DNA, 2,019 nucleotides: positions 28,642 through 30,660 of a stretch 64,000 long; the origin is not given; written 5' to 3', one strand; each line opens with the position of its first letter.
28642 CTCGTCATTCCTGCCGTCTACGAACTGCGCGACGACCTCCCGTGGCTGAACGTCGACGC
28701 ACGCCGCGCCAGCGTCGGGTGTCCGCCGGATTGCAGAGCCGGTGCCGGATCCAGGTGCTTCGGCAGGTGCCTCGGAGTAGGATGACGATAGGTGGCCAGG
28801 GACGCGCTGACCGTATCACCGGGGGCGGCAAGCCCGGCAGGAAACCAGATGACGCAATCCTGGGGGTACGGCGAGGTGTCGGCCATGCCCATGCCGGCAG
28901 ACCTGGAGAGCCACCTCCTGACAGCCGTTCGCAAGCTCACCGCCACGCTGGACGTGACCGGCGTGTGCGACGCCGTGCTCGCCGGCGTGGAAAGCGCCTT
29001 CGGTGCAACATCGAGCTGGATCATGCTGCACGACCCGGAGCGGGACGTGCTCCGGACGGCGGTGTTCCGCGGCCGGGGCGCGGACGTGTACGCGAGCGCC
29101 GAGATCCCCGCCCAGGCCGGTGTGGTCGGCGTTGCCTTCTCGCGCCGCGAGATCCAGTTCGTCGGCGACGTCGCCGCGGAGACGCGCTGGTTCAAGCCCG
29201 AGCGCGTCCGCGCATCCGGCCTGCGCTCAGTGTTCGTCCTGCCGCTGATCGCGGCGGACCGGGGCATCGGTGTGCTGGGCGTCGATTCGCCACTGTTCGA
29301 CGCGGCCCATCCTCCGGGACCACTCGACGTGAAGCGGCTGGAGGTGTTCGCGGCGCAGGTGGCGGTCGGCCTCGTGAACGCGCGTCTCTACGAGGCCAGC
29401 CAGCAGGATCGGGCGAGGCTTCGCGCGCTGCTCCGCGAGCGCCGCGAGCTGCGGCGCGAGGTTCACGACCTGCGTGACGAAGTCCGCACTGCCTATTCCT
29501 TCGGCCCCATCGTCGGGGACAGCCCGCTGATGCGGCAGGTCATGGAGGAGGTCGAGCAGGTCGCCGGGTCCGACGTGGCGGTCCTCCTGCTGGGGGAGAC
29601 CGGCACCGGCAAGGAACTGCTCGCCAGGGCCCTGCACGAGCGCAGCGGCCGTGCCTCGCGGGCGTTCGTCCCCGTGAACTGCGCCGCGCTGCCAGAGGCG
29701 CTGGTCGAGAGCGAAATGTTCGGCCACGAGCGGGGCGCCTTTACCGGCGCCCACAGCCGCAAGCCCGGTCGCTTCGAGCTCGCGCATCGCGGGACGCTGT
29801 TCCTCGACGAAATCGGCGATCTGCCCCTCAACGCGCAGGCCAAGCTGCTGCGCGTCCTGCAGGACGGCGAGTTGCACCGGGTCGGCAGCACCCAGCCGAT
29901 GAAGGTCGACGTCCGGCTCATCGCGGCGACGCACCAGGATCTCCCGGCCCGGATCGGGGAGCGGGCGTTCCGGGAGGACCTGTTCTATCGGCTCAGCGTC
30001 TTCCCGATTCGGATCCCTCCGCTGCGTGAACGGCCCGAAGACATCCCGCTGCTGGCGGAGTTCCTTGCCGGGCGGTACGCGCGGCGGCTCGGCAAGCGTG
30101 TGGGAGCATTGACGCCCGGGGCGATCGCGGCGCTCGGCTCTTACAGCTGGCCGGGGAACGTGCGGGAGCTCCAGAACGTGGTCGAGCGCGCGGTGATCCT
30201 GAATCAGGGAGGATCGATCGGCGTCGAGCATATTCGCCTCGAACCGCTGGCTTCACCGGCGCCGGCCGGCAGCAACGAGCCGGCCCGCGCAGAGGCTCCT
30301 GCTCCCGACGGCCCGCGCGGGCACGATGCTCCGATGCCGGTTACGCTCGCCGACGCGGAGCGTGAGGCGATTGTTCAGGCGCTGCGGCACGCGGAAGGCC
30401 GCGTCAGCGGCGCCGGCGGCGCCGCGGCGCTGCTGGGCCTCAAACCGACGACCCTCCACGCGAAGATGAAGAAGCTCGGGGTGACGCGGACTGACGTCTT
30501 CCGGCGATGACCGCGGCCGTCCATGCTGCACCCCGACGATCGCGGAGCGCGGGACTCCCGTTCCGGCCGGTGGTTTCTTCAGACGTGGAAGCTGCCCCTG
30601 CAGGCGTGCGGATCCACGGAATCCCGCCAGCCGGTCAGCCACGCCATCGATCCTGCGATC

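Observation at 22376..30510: Sigma-54/GAF-activator-controlled three-gene operon: PoxB-like ThDP enzyme + enolase-superfamily enzyme + YdiJ-type FAD/Fe-S dehydrogenase (mandelate-pathway-like logic)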

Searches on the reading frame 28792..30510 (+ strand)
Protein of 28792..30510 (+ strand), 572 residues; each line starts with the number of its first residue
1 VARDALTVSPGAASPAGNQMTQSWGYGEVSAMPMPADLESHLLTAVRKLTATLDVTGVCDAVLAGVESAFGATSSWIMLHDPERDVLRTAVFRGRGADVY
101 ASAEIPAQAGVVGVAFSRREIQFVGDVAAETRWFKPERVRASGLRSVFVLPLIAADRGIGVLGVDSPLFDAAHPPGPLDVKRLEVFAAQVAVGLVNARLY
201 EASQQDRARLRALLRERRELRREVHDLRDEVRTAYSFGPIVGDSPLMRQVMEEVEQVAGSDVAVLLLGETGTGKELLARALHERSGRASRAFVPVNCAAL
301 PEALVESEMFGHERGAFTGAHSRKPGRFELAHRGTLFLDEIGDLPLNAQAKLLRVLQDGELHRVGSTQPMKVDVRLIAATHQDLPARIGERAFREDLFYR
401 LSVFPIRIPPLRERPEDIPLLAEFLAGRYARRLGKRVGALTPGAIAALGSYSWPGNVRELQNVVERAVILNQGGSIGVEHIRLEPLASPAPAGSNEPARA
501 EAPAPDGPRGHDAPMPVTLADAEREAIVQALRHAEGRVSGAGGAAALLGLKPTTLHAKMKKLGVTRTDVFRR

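Call 7: search_protein_families(library=pfam, proteins=[window:28792-30510:+])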
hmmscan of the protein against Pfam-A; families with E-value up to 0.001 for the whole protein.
window:28792-30510:+ (572 aa): 10 families
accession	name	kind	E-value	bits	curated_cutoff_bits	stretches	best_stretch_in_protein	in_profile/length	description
PF00158.32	Sigma54_activat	-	1.3e-70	236.9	20.2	1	240-406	1-167/168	Sigma-54 interaction domain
PF25601.1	AAA_lid_14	-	1.7e-24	85.9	27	1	412-487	1-76/87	AAA+ ATPase lid domain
PF14532.12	Sigma54_activ_2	-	4.1e-22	79.3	25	1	241-411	1-138/138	Sigma-54 interaction domain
PF13185.12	GAF_2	-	6.1e-15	56.1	28.6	1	53-194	2-135/136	GAF domain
PF01590.32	GAF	-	3.3e-11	44.3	22.4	1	57-193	4-132/133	GAF domain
PF02954.25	HTH_8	-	5e-09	36.2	22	1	518-562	1-42/42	Bacterial regulatory protein, Fis family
PF07728.20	AAA_5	-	7e-08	33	22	1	264-382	2-123/139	AAA domain (dynein-related subfamily)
PF13492.12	GAF_3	-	3.7e-07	31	27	1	60-194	7-127/129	GAF domain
PF01078.27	Mg_chelatase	-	6.8e-07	29.3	20.3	1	319-380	93-156/207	Magnesium chelatase, subunit ChlI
PF00004.35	AAA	-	3.2e-05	24.8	21.2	1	264-398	1-123/131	ATPase family associated with various cellular activities (AAA)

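Call 8: search_protein_families(library=ncbifam, proteins=[window:28792-30510:+])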
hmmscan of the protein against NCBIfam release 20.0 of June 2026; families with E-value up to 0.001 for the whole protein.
window:28792-30510:+ (572 aa): 28 families (the best 25 are shown)
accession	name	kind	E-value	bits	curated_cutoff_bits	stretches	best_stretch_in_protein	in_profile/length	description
TIGR01817.1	nifA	equivalog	2.2e-118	396.4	528.85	1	47-564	12-529/534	nif-specific transcriptional activator NifA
NF003451.0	PRK05022.1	equivalog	8e-111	371.3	476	1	150-565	118-511/512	nitric oxide reductase transcriptional regulator NorR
NF011958.0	PRK15429.1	equivalog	4.5e-109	366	830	1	145-567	298-689/692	formate hydrogenlyase transcriptional activator FlhA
TIGR02915.1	PEP_resp_reg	equivalog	2e-100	336.7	502.6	1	219-487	121-388/445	PEP-CTERM-box response regulator transcription factor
NF038308.1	RNA_repair_RtcR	equivalog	8.1e-99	331.8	650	1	204-536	146-488/530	RNA repair transcriptional activator RtcR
NF041552.1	TF_PrdR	equivalog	5e-98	328.9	795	1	210-561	237-575/577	sigma-54 dependent transcriptional regulator PrdR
NF008469.0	PRK11361.1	equivalog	5.3e-97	325.4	714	1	217-569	122-461/461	acetoacetate metabolism transcriptional regulator AtoC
TIGR01818.1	ntrC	equivalog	2.4e-96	323.4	558.6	1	232-562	128-463/463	nitrogen regulation protein NR(I)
NF050807.1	TransRegFlbDCaul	equivalog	3.1e-93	313.1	750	1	240-561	120-437/454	sigma-54-dependent transcriptional regulator FlbD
TIGR02974.1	phageshock_pspF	equivalog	5.9e-89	298.6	443.55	1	240-502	1-264/336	phage shock protein operon transcriptional activator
TIGR02329.1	propionate_PrpR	equivalog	7.8e-87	292.1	499.2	1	226-560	200-525/526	propionate catabolism operon regulatory protein PrpR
NF007689.0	PRK10365.1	equivalog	4.8e-85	286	760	1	230-493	132-394/441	sigma-54-dependent response regulator transcription factor ZraR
NF041906.1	V4R_TF_MobR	exception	1e-84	285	999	1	211-561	208-543/544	phenol degradation transcriptional regulator MobR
NF008176.1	PRK10923.1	equivalog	3.8e-83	279.6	620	1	234-564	134-468/469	nitrogen regulation protein NR(I)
NF011695.0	PRK15115.1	equivalog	3.6e-82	276.5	763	1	240-473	137-370/445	two-component system response regulator GlrR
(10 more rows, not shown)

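Call 60: find_homologous_proteins(query=window:28792-30510:+, max_evalue=1e-100)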
Query window:28792-30510:+ (572 aa): 2602 proteins with E <= 1e-100 among 8000 candidates; the best 120 are listed.
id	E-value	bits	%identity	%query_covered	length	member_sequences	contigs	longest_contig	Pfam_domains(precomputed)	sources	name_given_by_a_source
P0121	0.0e+0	1208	100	97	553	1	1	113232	PF13185.13,PF00158.33,PF25601.2,PF01590.33,PF02954.26,PF13492.13,PF14532.13,PF07728.21,PF01078.28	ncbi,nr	ncbi:MAG TPA: sigma-54-dependent Fis family transcriptional regulator [Vicinamibacterales bacterium]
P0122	4.4e-252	856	73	96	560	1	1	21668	PF13185.13,PF00158.33,PF25601.2,PF01590.33,PF02954.26,PF13492.13,PF00004.36,PF14532.13,PF07728.21,PF01078.28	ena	-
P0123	1.6e-249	847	74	97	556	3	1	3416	PF13185.13,PF00158.33,PF25601.2,PF01590.33,PF02954.26,PF13492.13,PF14532.13,PF07728.21,PF01078.28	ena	-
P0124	1.7e-249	847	74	96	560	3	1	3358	PF13185.13,PF00158.33,PF25601.2,PF01590.33,PF02954.26,PF13492.13,PF14532.13,PF07728.21,PF01078.28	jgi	jgi:formate hydrogenlyase transcriptional activator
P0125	4.8e-249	846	72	96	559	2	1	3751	PF13185.13,PF00158.33,PF25601.2,PF01590.33,PF02954.26,PF13492.13,PF00004.36,PF14532.13,PF07728.21,PF01078.28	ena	-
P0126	5.8e-247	839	72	96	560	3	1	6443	PF13185.13,PF00158.33,PF25601.2,PF01590.33,PF02954.26,PF13492.13,PF00004.36,PF14532.13,PF07728.21,PF01078.28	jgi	jgi:formate hydrogenlyase transcriptional activator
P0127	1.2e-246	838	70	98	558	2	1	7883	PF13185.13,PF00158.33,PF25601.2,PF01590.33,PF02954.26,PF13492.13,PF00004.36,PF14532.13,PF07728.21,PF01078.28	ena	-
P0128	1.2e-246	838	69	97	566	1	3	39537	PF13185.13,PF00158.33,PF25601.2,PF01590.33,PF02954.26,PF00004.36,PF14532.13,PF07728.21,PF01078.28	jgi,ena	jgi:formate hydrogenlyase transcriptional activator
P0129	6.1e-246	836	72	96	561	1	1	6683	PF13185.13,PF00158.33,PF25601.2,PF01590.33,PF02954.26,PF13492.13,PF14532.13,PF07728.21,PF01078.28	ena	-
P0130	2.1e-245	834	70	98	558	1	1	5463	PF13185.13,PF00158.33,PF25601.2,PF01590.33,PF02954.26,PF13492.13,PF00004.36,PF14532.13,PF07728.21,PF01078.28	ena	-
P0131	2.4e-245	834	70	98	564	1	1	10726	PF13185.13,PF00158.33,PF25601.2,PF01590.33,PF02954.26,PF13492.13,PF00004.36,PF14532.13,PF07728.21,PF01078.28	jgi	jgi:formate hydrogenlyase transcriptional activator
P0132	1.2e-244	831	71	96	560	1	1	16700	PF13185.13,PF00158.33,PF25601.2,PF01590.33,PF02954.26,PF13492.13,PF00004.36,PF14532.13,PF07728.21,PF01078.28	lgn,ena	-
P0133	1.7e-244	831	71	96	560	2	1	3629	PF13185.13,PF00158.33,PF25601.2,PF01590.33,PF02954.26,PF13492.13,PF14532.13,PF07728.21,PF01078.28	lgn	-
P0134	2.7e-244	830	69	96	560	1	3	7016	PF13185.13,PF00158.33,PF25601.2,PF01590.33,PF02954.26,PF13492.13,PF14532.13,PF07728.21,PF01078.28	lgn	-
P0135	3.2e-244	830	70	96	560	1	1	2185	PF13185.13,PF00158.33,PF25601.2,PF01590.33,PF02954.26,PF13492.13,PF00004.36,PF14532.13,PF07728.21,PF01078.28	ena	-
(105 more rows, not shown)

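Call 61: find_encoding_contigs(protein=P0132, flank=10000, max_places=1)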
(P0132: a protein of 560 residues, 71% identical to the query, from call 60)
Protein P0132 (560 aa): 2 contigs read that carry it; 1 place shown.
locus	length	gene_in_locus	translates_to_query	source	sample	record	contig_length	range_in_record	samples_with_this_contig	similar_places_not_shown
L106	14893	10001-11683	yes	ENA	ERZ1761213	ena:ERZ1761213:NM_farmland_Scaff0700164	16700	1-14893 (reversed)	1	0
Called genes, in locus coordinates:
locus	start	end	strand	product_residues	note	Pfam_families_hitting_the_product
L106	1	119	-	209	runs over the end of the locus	PF09678:Caa3_CtaG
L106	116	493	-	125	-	-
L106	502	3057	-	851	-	PF00115:COX1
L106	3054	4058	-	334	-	PF00116:COX2, PF00034:Cytochrom_C, PF13442:Cytochrome_CBB3 (weak)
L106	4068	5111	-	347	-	PF01699:Na_Ca_ex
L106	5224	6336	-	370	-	PF02746:MR_MLE_N, PF13378:MR_MLE_C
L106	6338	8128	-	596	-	PF02776:TPP_enzyme_N, PF00205:TPP_enzyme_M, PF02775:TPP_enzyme_C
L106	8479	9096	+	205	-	-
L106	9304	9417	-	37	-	-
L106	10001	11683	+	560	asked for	PF01590:GAF, PF13185:GAF_2, PF13492:GAF_3, PF00158:Sigma54_activat, PF14532:Sigma54_activ_2, PF00004:AAA (weak), PF07728:AAA_5, PF25601:AAA_lid_14, +2 more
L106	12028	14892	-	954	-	?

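Call 62: find_encoding_contigs(protein=P0122, flank=10000, max_places=1)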
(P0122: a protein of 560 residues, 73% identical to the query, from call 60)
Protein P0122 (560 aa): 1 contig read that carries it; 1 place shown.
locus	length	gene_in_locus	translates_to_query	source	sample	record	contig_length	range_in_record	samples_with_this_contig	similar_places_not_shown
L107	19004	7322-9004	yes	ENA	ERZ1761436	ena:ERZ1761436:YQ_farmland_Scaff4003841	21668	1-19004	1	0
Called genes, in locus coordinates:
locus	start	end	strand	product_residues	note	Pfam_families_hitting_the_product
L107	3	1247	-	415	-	?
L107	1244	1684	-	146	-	PF03479:PCC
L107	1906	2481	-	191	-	-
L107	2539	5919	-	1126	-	PF13620:CarboxypepD_reg, PF13715:CarbopepD_reg_2, PF25183:OMP_b-brl_4, PF00593:TonB_dep_Rec_b-barrel (weak)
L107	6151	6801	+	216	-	PF00072:Response_reg, PF00196:GerE, PF08281:Sigma70_r4_2, PF13936:HTH_38 (weak)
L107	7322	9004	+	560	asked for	PF01590:GAF, PF13185:GAF_2, PF13492:GAF_3 (weak), PF00158:Sigma54_activat, PF14532:Sigma54_activ_2, PF00004:AAA (weak), PF07728:AAA_5, PF25601:AAA_lid_14, +2 more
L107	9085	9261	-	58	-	-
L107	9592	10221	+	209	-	PF00520:Ion_trans, PF07885:Ion_trans_2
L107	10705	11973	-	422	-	PF13442:Cytochrome_CBB3, PF00034:Cytochrom_C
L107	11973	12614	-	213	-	PF09678:Caa3_CtaG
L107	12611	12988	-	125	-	-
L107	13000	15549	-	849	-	PF00115:COX1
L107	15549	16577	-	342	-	PF00116:COX2, PF00034:Cytochrom_C, PF13442:Cytochrome_CBB3 (weak)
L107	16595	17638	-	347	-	PF01699:Na_Ca_ex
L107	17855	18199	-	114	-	-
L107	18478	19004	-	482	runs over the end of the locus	PF13183:Fer4_8, PF13534:Fer4_17 (weak)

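Call 63: find_encoding_contigs(protein=P0128, flank=10000, max_places=1)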
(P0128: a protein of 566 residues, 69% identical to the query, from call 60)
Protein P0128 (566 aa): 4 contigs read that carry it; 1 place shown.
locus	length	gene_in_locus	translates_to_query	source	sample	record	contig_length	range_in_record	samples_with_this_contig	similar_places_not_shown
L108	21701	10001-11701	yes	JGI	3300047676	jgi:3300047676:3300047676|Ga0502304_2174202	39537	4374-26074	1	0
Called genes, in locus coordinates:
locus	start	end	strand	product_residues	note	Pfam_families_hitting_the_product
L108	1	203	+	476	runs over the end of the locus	PF01435:Peptidase_M48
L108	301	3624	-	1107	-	PF13620:CarboxypepD_reg, PF13715:CarbopepD_reg_2, PF17210:SdrD_B (weak), PF17802:SpaA (weak), PF25183:OMP_b-brl_4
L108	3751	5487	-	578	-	PF01839:FG-GAP (faint), PF13517:FG-GAP_3, PF07593:UnbV_ASPIC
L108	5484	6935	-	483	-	PF14559:TPR_19, PF13432:TPR_16, PF13424:TPR_12 (weak), PF13432:TPR_16, PF00515:TPR_1 (weak), PF13432:TPR_16, PF13424:TPR_12, PF14559:TPR_19, +19 more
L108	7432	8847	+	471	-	PF07730:HisKA_3, PF13581:HATPase_c_2, PF02518:HATPase_c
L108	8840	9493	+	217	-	PF00072:Response_reg, PF08281:Sigma70_r4_2, PF00196:GerE, PF13936:HTH_38 (weak)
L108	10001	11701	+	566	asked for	PF01590:GAF, PF13185:GAF_2, PF00158:Sigma54_activat, PF01078:Mg_chelatase (faint), PF14532:Sigma54_activ_2, PF07728:AAA_5, PF25601:AAA_lid_14, PF02954:HTH_8, +1 more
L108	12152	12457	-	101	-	-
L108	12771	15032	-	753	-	PF00982:Glyco_transf_20, PF02358:Trehalose_PPase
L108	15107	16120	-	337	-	-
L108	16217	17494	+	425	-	PF13365:Trypsin_2 (weak), PF13180:PDZ_2 (faint), PF17820:PDZ_6 (weak), PF00595:PDZ (weak), PF17820:PDZ_6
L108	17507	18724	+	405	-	PF00999:Na_H_Exchanger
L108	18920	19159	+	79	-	PF09954:DUF2188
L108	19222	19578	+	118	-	PF07784:DUF1622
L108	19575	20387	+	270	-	PF00520:Ion_trans (weak)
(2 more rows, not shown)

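Call 87: search_protein_families(library=pfam, proteins=[L106:9573-9824:-, L107:6909-7136:-, L106:8479-9096:+], max_evalue=1)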
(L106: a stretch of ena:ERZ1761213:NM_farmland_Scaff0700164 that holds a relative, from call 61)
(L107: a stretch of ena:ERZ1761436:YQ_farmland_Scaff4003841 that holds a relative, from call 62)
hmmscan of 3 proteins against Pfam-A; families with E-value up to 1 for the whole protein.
L106:9573-9824:- (83 aa): 1 family
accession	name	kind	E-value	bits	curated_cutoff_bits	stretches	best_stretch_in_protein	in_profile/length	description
PF25213.1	HVO_A0261_N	-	0.13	12.5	35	1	11-37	51-77/86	HVO_A0261 N-terminal domain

L107:6909-7136:- (75 aa): 3 families
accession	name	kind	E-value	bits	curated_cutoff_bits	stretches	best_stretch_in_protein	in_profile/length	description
PF22798.2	DUF5817_CT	-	0.082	13.2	29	0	56-72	30-46/54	DUF5817, C-terminal domain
PF06191.17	DUF995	-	0.18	12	20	1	6-36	64-94/140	Protein of unknown function (DUF995)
PF25056.1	DUF7793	-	0.28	11.7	26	1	38-64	35-61/113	Domain of unknown function (DUF7793)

L106:8479-9096:+ (205 aa): 2 families
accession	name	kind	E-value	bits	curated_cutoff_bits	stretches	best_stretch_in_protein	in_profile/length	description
PF13505.12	OMP_b-brl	-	1.2e-08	35.7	28.7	1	22-203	9-173/175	Outer membrane protein beta-barrel domain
PF03922.20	OmpW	-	0.00063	20.2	24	1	43-204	28-194/195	OmpW family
